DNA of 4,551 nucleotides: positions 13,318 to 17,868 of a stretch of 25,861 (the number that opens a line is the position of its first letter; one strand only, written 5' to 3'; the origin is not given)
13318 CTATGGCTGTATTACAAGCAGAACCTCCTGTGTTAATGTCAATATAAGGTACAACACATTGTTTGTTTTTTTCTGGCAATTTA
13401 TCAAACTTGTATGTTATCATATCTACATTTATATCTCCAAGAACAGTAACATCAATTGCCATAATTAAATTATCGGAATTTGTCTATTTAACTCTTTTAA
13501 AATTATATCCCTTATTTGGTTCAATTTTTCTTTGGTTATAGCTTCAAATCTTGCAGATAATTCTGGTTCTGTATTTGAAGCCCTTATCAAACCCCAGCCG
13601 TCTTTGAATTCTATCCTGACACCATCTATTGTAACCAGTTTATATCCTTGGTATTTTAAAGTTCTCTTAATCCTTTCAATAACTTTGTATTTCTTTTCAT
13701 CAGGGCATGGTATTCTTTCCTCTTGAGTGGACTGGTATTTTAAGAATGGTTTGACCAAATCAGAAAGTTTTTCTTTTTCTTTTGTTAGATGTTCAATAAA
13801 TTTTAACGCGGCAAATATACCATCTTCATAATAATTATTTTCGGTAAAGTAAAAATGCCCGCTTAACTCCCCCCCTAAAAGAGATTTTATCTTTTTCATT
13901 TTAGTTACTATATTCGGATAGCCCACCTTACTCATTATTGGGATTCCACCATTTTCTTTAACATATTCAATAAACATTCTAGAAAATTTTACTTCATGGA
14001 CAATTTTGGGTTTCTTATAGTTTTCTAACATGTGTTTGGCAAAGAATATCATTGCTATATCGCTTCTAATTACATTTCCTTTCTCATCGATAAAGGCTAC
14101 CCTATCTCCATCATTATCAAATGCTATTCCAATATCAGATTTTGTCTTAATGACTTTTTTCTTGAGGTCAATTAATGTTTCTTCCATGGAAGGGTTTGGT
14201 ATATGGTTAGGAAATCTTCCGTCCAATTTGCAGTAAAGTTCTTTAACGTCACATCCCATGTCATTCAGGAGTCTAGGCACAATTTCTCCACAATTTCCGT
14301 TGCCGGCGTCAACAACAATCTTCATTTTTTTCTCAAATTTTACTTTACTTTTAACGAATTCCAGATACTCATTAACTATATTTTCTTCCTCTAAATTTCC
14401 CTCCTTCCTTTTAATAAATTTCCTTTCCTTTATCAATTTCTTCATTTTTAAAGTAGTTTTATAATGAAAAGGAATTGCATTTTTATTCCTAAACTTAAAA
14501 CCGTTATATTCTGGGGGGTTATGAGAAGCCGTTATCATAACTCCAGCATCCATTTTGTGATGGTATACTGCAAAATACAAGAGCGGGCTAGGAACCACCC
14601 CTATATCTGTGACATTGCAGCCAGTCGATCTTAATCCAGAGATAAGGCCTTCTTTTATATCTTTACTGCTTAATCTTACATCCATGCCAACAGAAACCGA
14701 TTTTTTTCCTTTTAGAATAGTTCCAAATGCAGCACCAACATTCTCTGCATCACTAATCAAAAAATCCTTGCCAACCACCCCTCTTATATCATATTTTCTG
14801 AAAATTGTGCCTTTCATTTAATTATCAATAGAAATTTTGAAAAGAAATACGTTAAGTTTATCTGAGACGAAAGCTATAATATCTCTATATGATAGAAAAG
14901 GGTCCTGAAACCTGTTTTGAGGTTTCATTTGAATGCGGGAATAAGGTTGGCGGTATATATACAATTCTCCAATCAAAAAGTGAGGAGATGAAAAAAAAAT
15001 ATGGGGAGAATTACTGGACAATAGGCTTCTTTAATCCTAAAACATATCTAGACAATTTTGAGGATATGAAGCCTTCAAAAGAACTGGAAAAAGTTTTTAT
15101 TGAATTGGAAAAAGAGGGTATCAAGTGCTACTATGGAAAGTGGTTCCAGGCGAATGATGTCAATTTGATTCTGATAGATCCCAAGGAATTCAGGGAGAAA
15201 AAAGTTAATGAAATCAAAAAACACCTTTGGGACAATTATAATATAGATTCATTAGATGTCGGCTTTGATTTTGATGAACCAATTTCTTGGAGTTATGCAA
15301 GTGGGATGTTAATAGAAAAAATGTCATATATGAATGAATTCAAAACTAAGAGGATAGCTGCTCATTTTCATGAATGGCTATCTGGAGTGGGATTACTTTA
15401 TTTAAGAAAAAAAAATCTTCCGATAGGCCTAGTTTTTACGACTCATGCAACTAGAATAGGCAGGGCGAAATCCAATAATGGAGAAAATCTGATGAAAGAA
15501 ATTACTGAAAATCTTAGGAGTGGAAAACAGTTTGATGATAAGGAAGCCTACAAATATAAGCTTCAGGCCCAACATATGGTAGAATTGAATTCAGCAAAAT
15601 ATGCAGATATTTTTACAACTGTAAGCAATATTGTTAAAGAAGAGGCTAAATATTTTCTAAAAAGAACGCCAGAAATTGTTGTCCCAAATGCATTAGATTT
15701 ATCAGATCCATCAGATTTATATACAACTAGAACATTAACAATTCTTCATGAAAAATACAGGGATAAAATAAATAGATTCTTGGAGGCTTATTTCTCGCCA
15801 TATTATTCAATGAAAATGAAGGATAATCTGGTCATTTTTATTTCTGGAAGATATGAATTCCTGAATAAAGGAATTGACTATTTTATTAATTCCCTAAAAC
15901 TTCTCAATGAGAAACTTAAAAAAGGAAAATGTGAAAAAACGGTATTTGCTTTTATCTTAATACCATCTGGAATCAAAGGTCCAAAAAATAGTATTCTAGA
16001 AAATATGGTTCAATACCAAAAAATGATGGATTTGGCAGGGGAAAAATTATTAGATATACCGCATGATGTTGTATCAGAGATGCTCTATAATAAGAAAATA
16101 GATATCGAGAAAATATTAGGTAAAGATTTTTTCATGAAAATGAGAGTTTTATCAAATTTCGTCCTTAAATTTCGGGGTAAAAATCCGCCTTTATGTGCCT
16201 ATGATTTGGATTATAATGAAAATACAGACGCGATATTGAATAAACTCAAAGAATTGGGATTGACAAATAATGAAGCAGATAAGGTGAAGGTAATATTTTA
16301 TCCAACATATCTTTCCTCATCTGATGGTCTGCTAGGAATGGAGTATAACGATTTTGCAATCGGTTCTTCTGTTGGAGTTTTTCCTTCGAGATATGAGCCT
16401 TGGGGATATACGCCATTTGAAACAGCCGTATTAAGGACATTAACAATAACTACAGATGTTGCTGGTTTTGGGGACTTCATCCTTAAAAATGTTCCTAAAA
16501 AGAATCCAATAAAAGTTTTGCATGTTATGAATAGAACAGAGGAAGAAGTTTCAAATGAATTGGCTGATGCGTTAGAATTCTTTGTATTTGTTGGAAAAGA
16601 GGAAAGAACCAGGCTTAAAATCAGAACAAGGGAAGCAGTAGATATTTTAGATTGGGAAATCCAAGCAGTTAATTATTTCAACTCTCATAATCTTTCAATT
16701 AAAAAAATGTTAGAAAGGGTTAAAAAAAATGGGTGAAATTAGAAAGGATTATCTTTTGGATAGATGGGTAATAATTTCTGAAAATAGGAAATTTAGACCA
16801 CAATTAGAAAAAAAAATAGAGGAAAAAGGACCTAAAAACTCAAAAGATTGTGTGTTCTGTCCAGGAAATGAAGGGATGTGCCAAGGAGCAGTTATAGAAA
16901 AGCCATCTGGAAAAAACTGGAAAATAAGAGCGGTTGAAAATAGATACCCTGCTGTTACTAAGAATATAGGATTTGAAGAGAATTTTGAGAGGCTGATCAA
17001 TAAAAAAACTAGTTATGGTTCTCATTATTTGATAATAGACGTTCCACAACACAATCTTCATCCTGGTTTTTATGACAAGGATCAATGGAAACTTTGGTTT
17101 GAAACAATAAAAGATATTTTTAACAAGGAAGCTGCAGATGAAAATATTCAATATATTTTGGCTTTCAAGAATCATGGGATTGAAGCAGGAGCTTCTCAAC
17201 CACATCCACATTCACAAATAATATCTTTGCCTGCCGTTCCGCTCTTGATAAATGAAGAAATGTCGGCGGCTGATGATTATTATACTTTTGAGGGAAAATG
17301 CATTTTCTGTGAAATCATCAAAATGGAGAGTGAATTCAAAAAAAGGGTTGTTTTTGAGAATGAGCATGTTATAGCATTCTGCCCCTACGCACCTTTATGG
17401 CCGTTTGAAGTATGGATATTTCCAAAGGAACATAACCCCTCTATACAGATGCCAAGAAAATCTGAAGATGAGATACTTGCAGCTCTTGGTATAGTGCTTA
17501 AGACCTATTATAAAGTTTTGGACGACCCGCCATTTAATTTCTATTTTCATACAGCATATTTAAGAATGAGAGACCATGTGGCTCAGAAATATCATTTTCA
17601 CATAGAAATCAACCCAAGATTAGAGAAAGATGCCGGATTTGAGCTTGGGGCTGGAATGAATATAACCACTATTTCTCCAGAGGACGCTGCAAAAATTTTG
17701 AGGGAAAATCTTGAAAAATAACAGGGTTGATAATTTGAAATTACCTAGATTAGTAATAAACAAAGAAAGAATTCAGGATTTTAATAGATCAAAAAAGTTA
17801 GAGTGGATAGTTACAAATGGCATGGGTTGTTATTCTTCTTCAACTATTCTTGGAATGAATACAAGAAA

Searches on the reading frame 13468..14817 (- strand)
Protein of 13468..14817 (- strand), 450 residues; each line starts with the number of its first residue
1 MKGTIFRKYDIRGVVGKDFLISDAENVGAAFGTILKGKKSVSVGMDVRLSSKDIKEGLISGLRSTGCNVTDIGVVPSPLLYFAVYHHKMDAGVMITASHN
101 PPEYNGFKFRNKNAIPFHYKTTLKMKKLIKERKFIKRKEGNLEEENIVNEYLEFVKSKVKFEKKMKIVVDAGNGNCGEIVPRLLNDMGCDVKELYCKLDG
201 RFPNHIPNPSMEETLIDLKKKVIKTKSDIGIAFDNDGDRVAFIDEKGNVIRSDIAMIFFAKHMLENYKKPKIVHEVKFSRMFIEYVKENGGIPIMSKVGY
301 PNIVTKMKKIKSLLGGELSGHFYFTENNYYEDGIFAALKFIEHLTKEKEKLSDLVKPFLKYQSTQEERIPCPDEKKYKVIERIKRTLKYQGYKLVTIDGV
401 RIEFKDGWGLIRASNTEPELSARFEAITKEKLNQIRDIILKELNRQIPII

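Call 37: search_protein_families(library=pfam, proteins=[window:13468-14817:-], max_evalue=0.00001)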
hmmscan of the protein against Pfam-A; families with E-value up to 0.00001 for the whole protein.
window:13468-14817:- (450 aa): 4 families
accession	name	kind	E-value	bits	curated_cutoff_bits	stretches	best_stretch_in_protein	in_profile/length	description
PF02878.22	PGM_PMM_I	-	1.4e-37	128.9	22.5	1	5-134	3-136/138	Phosphoglucomutase/phosphomannomutase, alpha/beta/alpha domain I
PF02879.22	PGM_PMM_II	-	1.2e-26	93.7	29.3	1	150-247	2-103/103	Phosphoglucomutase/phosphomannomutase, alpha/beta/alpha domain II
PF02880.22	PGM_PMM_III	-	8.3e-24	84.4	20.7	1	252-356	2-109/115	Phosphoglucomutase/phosphomannomutase, alpha/beta/alpha domain III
PF00408.26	PGM_PMM_IV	-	8.2e-13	48.7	23.1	1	368-440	3-66/68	Phosphoglucomutase/phosphomannomutase, C-terminal domain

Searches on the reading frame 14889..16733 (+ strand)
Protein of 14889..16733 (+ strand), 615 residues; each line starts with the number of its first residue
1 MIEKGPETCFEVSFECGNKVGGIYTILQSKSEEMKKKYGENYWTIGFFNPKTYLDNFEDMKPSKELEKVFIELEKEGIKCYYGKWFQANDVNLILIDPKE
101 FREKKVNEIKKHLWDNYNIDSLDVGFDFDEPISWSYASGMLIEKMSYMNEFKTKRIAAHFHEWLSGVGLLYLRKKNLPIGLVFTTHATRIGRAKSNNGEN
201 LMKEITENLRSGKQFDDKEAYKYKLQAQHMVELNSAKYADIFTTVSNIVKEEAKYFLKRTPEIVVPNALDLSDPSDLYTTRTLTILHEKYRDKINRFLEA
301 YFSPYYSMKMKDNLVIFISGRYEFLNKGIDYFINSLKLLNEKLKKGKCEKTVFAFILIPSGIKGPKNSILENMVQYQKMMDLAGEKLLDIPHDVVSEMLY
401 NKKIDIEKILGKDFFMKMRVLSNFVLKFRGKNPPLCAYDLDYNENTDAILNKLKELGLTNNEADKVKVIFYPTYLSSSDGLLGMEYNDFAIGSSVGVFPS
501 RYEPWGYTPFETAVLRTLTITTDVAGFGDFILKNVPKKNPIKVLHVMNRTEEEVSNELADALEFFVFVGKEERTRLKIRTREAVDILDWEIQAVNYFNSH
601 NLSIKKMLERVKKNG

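Call 37: search_protein_families(library=pfam, proteins=[window:14889-16733:+], max_evalue=0.00001)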
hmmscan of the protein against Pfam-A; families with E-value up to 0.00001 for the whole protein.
window:14889-16733:+ (615 aa): 2 families
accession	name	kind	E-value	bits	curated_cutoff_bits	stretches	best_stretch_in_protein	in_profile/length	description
PF05693.19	Glycogen_syn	-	1.4e-115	387.7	27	1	11-607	1-586/639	Glycogen synthase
PF08323.17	Glyco_transf_5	-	9.7e-07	29.2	22.7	1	12-253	5-224/239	Starch synthase catalytic domain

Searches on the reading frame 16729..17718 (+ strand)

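Call 37: search_protein_families(library=pfam, proteins=[window:16729-17718:+], max_evalue=0.00001)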
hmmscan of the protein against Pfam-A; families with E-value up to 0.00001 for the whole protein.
window:16729-17718:+ (330 aa): 3 families
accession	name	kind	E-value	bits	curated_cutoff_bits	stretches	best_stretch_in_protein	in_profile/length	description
PF01087.27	GalP_UDP_transf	-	6.1e-14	53.3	22.1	1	5-171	15-184/184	Galactose-1-phosphate uridyl transferase, N-terminal domain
PF02744.22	GalP_UDP_tr_C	-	2.8e-11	43.9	29.2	1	181-295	5-120/165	Galactose-1-phosphate uridyl transferase, C-terminal domain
PF16268.10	DUF4921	-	2.5e-09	37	28.5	1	124-328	208-397/425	Domain of unknown function (DUF4921)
